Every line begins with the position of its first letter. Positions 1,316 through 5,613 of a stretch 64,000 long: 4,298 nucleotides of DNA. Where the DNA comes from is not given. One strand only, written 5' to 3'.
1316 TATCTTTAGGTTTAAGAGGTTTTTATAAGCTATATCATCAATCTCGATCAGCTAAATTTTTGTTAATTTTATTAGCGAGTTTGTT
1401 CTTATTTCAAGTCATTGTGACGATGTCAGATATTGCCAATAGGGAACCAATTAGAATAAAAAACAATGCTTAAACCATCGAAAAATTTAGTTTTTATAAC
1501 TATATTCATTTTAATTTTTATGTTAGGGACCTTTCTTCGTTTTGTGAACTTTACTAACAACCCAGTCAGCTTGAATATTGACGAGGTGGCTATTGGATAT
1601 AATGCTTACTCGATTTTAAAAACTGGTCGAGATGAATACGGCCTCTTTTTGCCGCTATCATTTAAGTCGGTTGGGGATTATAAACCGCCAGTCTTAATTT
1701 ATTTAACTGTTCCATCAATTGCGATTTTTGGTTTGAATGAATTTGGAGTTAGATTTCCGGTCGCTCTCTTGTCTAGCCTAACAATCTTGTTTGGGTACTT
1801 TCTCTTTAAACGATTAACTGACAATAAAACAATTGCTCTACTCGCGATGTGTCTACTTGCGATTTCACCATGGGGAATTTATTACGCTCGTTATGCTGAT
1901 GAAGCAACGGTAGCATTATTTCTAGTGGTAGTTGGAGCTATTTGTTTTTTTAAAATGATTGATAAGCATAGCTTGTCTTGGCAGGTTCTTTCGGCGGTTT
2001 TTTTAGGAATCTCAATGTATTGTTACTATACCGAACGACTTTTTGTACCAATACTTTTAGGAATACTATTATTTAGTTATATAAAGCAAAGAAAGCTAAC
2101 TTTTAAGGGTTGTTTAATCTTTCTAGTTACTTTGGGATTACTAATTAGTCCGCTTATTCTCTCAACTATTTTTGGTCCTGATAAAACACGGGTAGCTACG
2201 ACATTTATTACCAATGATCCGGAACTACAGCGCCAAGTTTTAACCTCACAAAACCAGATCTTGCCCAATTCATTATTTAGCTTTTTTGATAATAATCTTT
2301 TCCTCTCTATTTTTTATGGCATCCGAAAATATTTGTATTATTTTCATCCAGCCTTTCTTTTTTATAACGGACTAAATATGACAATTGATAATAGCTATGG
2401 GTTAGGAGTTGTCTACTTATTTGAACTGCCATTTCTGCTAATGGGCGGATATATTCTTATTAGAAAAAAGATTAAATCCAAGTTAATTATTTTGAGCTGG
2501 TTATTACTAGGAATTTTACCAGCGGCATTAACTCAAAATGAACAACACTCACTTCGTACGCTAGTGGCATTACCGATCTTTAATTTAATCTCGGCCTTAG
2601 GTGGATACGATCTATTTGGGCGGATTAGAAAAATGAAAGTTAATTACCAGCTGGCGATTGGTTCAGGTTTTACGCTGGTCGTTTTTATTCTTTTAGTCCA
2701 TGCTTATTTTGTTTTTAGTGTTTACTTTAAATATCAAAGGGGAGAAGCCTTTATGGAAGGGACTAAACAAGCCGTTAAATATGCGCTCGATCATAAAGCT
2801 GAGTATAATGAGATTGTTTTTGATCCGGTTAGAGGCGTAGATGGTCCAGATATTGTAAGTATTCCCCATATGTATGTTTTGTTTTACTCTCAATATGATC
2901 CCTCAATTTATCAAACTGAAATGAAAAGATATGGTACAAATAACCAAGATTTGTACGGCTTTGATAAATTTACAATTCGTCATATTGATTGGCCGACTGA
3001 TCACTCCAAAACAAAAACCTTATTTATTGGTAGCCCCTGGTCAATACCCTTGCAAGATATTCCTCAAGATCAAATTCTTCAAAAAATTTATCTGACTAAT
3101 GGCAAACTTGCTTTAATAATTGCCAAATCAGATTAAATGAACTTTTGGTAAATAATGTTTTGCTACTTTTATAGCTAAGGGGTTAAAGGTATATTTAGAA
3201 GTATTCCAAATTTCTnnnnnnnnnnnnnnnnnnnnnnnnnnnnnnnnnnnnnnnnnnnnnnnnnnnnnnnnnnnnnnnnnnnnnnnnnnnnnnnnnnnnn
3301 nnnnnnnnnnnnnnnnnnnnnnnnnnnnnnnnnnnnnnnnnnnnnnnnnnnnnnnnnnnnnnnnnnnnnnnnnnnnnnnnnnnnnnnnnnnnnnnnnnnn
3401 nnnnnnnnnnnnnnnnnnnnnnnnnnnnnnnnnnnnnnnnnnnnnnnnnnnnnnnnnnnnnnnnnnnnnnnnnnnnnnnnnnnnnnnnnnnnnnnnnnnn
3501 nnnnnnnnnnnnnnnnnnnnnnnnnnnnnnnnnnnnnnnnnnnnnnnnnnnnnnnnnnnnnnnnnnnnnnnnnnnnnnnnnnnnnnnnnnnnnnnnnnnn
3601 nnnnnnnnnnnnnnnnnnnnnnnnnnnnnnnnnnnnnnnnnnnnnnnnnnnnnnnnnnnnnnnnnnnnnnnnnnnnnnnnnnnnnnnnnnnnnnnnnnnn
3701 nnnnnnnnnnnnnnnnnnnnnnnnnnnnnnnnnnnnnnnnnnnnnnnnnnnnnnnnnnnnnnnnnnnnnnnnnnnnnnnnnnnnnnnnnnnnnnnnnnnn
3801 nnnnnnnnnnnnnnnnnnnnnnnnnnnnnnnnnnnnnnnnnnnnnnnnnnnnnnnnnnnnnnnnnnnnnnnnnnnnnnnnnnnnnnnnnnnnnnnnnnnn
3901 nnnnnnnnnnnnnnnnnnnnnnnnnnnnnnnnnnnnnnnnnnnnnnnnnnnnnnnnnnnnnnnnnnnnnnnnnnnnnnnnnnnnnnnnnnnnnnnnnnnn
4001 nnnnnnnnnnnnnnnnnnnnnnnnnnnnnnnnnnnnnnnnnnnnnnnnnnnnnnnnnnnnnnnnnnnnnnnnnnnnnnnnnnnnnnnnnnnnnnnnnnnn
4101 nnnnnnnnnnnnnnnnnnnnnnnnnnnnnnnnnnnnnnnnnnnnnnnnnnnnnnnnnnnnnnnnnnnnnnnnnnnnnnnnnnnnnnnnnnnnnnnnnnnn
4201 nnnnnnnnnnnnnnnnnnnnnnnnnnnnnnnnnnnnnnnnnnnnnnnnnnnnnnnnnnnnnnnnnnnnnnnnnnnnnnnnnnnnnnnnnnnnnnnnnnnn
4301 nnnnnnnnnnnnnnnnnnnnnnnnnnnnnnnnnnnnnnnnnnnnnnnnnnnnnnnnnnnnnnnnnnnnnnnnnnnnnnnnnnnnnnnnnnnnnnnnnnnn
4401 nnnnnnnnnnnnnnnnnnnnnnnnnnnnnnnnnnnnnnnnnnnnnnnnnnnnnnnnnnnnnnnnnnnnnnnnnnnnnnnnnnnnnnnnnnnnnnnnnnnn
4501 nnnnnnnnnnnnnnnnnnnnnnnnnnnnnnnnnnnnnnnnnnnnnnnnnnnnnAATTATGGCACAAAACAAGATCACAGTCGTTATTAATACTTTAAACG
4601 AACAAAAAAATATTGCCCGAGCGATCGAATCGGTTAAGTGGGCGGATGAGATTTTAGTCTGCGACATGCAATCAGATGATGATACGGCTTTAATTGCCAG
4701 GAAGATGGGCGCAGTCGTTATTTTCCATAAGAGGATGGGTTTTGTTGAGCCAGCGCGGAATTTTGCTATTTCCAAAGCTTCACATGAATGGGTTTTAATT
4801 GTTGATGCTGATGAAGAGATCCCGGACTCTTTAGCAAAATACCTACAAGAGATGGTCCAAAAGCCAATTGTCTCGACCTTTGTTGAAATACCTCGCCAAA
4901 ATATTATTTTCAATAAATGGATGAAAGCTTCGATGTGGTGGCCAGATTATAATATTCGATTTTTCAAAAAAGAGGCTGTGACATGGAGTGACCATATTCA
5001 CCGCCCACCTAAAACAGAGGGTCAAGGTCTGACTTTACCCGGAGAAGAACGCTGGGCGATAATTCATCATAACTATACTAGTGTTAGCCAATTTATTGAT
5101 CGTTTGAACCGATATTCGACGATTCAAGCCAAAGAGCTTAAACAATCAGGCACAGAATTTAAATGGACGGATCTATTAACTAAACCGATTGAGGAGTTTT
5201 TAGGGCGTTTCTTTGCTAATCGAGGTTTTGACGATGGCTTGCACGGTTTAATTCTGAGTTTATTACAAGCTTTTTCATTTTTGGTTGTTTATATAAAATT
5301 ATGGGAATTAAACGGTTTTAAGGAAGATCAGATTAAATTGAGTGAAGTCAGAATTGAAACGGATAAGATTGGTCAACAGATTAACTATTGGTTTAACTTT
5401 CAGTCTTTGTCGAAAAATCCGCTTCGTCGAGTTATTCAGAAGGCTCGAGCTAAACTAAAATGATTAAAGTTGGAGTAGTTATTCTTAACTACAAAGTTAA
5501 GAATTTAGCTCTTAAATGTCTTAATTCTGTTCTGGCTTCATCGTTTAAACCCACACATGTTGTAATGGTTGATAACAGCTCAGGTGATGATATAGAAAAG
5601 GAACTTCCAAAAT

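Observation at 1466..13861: Four-copy PMT/ArnT-like GT-C family, three in a perfect tandem array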

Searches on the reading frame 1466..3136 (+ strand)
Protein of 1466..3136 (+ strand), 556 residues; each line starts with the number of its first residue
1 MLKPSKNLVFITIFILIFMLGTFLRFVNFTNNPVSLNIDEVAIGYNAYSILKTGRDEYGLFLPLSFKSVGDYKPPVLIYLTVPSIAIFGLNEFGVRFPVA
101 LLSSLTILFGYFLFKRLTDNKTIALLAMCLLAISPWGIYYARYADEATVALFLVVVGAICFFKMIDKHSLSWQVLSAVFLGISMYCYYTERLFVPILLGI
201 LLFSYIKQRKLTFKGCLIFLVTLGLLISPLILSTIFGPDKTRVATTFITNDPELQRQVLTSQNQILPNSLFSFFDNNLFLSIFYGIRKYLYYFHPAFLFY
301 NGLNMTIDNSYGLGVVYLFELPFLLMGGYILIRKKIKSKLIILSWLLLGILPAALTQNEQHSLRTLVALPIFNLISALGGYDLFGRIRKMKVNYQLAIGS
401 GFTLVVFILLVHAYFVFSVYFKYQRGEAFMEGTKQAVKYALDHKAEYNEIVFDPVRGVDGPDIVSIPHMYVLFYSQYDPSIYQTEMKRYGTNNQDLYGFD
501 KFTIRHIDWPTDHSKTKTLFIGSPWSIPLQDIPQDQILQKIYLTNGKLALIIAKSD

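Call 3: search_protein_families(library=pfam, proteins=[window:1466-3136:+], max_evalue=0.01)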
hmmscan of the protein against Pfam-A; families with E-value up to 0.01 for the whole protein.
window:1466-3136:+ (556 aa): 2 families
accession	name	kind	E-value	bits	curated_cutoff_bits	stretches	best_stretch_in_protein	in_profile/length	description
PF13231.12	PMT_2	-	2.4e-18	67.3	26.1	1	73-229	2-156/160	Dolichyl-phosphate-mannose-protein mannosyltransferase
PF02366.24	PMT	-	5.7e-09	36.3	22.7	1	16-183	2-174/245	Dolichyl-phosphate-mannose-protein mannosyltransferase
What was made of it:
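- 1466..3136 (+): Paralog A (556 aa). GT-C / PMT_2 glycosyltransferase. It lies upstream of the triple and is separated from it by a 5.9-kb cassette. PMT_2 67.3 bits and PMT 36.3 bits (call 3).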

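Call 4: search_protein_families(library=ncbifam, proteins=[window:1466-3136:+], max_evalue=0.01)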
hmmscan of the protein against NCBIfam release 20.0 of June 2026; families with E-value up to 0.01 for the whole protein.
window:1466-3136:+ (556 aa): 4 families
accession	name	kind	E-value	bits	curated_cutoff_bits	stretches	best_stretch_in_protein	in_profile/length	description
TIGR03663.1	TIGR03663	subfamily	5.4e-14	52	126.25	1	13-211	3-186/435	flippase activity-associated protein Agl23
NF047440.1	LA3751_2_3_fam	subfamily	2.5e-05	23.3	200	1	74-228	82-234/460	LA_3751/LA_3752 family putative glycosyltransferase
NF009784.2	PRK13279.1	equivalog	6e-05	21.8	567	1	81-219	69-207/539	lipid IV(A) 4-amino-4-deoxy-L-arabinosyltransferase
TIGR00776.1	RhaT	subfamily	0.0014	17.9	319.6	1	321-410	8-103/290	RhaT/GlcU family sugar-proton symporter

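Call 15: search_solved_structures(query=A1, max_evalue=1, show_alignments=2)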
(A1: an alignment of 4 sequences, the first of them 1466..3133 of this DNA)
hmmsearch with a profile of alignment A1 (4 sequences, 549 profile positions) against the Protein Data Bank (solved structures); distinct sequences matched with E-value up to 1: 2.
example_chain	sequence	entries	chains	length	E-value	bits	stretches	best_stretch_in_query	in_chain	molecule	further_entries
5ezm_A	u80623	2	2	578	3e-07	32.8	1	73-226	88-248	4-amino-4-deoxy-L-arabinose transferase or related glycosyltransferases of PMT family | 4-amino-4-deoxy-L-arabinose (L-Ara4N) transferase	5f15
8i9p_Lh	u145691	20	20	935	0.00048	22.2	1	103-203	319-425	dolichyl-diphosphooligosaccharide--protein glycotransferase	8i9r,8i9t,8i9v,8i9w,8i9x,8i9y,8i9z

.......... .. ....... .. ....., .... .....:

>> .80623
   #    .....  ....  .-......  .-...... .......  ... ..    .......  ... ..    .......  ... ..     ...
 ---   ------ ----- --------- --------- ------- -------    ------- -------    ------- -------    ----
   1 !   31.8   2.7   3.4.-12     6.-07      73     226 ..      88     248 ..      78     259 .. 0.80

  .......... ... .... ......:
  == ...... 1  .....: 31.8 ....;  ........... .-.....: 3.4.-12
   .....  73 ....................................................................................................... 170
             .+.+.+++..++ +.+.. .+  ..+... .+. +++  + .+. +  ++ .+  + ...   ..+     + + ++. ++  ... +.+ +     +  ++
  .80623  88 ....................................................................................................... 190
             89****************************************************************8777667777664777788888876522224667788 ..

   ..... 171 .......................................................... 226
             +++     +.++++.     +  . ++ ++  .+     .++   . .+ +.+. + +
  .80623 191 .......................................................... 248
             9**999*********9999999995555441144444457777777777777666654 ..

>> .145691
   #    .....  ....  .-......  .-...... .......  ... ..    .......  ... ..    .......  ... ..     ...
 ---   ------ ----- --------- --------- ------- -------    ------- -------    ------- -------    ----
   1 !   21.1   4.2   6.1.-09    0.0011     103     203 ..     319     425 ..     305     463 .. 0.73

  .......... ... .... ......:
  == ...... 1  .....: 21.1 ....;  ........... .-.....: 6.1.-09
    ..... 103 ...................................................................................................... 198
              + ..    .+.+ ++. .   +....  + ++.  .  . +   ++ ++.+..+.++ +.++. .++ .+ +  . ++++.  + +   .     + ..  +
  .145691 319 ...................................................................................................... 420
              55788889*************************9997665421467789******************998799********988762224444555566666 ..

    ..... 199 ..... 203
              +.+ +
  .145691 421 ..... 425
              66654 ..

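Call 41: find_related_loci(query=A1, collection=genome_contigs, flank=10000)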
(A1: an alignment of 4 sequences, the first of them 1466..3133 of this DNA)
Query A1 (556 aa) in genome_contigs; peptide patterns used: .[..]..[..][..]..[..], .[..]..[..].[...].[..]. (x = any residue, [..] = any of these).
599 stretches matched a pattern (row limit reached: there are more); 542 encode a relative of the query (tblastn E <= 1e-3); the best 80 are kept; 79 distinct loci.
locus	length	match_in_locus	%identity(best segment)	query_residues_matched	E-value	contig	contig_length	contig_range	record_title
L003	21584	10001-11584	50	21-556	2e-165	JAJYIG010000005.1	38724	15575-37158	MAG: bacterium isolate DBS2-1.bin114 NODE_1746_length_38724_cov_3.900355, whole genome shotgun sequence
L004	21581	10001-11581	53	21-555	2e-162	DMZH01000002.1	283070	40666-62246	MAG TPA_asm: Candidatus Woesebacteria bacterium isolate UBA8517 contig_17954, whole genome shotgun sequence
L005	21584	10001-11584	45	23-555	3e-144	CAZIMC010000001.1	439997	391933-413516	MAG TPA_asm: uncultured Gammaproteobacteria bacterium isolate SRP170004_co1_20 genome assembly, contig: NODE_13_length_4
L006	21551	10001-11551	48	21-552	4e-138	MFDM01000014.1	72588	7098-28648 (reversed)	MAG: Candidatus Daviesbacteria bacterium RIFCSPLOWO2_01_FULL_39_12 rifcsplowo2_01_scaffold_2219, whole genome shotgun se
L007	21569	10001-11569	44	21-553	2e-135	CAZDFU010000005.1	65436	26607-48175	MAG TPA_asm: uncultured Gammaproteobacteria bacterium isolate binchicken_co251_985 genome assembly, contig: NODE_624_len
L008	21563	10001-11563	44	21-552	2e-132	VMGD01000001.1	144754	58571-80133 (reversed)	MAG: Microgenomates group bacterium Gr01-1014_7 G01um10147_scaffold_25, whole genome shotgun sequence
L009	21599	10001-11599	44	25-552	1e-129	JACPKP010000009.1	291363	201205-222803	MAG: Candidatus Daviesbacteria bacterium isolate NC_groundwater_498_Ag_S-0.1um_40_17 S35_SO-1_scaffold_95576, whole geno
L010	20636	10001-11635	43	3-553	1e-125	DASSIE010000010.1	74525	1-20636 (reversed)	MAG TPA_asm: Patescibacteria group bacterium isolate SMAG_U1079 k141_510940, whole genome shotgun sequence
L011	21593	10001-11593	45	19-555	1e-143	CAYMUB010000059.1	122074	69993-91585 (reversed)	MAG TPA_asm: uncultured Gammaproteobacteria bacterium isolate binchicken_co203_488 genome assembly, contig: k141_370093,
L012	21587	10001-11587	39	21-550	8e-114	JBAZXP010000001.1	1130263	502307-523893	MAG: Microgenomates group bacterium isolate SO_2017_GW1_59 NODE_11_length_1130263_cov_5.408407_OW334_2017, whole genome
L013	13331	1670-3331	38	2-555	2e-109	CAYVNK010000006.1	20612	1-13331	MAG TPA_asm: uncultured Gammaproteobacteria bacterium isolate binchicken_co387_100 genome assembly, contig: NODE_2542_le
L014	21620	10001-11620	37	6-545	4e-101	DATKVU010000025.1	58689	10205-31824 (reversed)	MAG TPA_asm: Clostridia bacterium isolate SMAG_U14141 k141_257063, whole genome shotgun sequence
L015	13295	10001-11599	39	13-556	7e-99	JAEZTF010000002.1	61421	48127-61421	MAG: Candidatus Parcubacteria bacterium isolate OH_PDB_36 k127_1150676, whole genome shotgun sequence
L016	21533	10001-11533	41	21-547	3e-97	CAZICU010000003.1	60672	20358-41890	MAG TPA_asm: uncultured Gammaproteobacteria bacterium isolate SRP263991_co2_418 genome assembly, contig: NODE_309_length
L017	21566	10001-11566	37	5-552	1e-93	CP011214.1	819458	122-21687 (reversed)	MAG: Candidatus Woesebacteria bacterium GW2011_GWF1_31_35 chromosome, complete genome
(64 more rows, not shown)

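Call 58: list_cluster_members(proteins=[window:1466-3133:+, window:9013-10677:+, window:10677-12245:+, window:12245-13858:+, window:322-1470:+])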
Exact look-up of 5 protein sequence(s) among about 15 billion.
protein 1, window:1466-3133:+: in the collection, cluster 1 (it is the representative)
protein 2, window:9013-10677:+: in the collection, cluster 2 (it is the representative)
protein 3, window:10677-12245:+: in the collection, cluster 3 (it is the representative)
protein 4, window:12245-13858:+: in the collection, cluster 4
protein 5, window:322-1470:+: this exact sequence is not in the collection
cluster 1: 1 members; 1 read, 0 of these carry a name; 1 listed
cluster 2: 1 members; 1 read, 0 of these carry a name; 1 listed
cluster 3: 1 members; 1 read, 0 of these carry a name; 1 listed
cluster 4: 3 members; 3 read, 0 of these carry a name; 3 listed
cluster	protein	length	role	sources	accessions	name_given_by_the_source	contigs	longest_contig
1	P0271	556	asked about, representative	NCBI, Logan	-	-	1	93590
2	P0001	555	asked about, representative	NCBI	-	-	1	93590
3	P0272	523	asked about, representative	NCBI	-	-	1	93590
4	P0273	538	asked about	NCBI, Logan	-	-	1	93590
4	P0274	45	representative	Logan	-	-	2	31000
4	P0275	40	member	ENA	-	-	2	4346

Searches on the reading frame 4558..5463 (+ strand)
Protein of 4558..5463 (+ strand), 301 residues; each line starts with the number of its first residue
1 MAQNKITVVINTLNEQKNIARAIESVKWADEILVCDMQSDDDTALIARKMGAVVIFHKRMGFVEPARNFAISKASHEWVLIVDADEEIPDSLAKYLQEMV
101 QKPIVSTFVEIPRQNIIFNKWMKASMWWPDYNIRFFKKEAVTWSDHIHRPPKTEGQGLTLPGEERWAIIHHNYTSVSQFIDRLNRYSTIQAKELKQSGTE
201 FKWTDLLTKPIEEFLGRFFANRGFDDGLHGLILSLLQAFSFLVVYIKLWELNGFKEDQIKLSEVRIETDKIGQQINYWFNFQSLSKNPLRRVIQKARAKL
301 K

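Call 9: search_protein_families(library=pfam, proteins=[window:4558-5463:+], max_evalue=0.001)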
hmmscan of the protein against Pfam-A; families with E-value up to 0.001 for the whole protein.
window:4558-5463:+ (301 aa): 2 families
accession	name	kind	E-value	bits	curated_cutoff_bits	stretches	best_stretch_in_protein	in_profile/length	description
PF00535.33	Glycos_transf_2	-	3.7e-17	63.2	23.3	1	7-137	1-143/168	Glycosyl transferase family 2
PF13704.12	Glyco_tranf_2_4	-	0.0002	22.2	27.5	1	29-86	19-82/98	Glycosyl transferase family 2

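Call 49: search_protein_families(library=ncbifam, proteins=[window:4558-5463:+], max_evalue=0.001)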
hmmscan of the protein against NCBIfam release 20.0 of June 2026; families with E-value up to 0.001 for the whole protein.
window:4558-5463:+ (301 aa): 10 families
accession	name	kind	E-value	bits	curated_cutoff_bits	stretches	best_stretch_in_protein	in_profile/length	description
TIGR04283.1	glyco_like_mftF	equivalog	3.4e-11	43.1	182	1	6-128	1-127/221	TIGR04283 family arsenosugar biosynthesis glycosyltransferase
TIGR04182.1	glyco_TIGR04182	equivalog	6.3e-10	38.9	325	1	6-93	2-90/293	S-layer glycoprotein N-glycosyltransferase AglJ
TIGR04195.1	S_glycosyl_SunS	equivalog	8.9e-10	38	350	1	5-95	58-151/421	SunS family peptide S-glycosyltransferase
NF010496.0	PRK13915.1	equivalog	1.1e-07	31.2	262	1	3-58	30-92/307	glucosyl-3-phosphoglycerate synthase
NF047683.1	TeichurnBiosyTuaG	equivalog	1.3e-05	25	400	1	3-110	5-122/252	teichuronic acid biosynthesis protein TuaG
NF041391.1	DPhHxTase_Halo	equivalog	6.4e-05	22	375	1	13-97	4-91/213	dolichyl-phosphate hexose transferase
NF007482.0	PRK10073.1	equivalog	0.0003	19.9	423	1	3-102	5-112/334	glycosyltransferase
TIGR03965.1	mycofact_glyco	equivalog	0.00049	19.1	280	1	4-87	74-166/467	mycofactocin biosynthesis glycosyltransferase MftF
NF050050.1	ProtGlycPglI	equivalog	0.00087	18.7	500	0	4-96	2-104/306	GalNAc(5)-diNAcBac-PP-undecaprenol beta-1,3-glucosyltransferase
TIGR03937.1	PgaC_IcaA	equivalog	0.00094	18.2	422.3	0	4-112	45-163/407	poly-beta-1,6-N-acetyl-D-glucosamine synthase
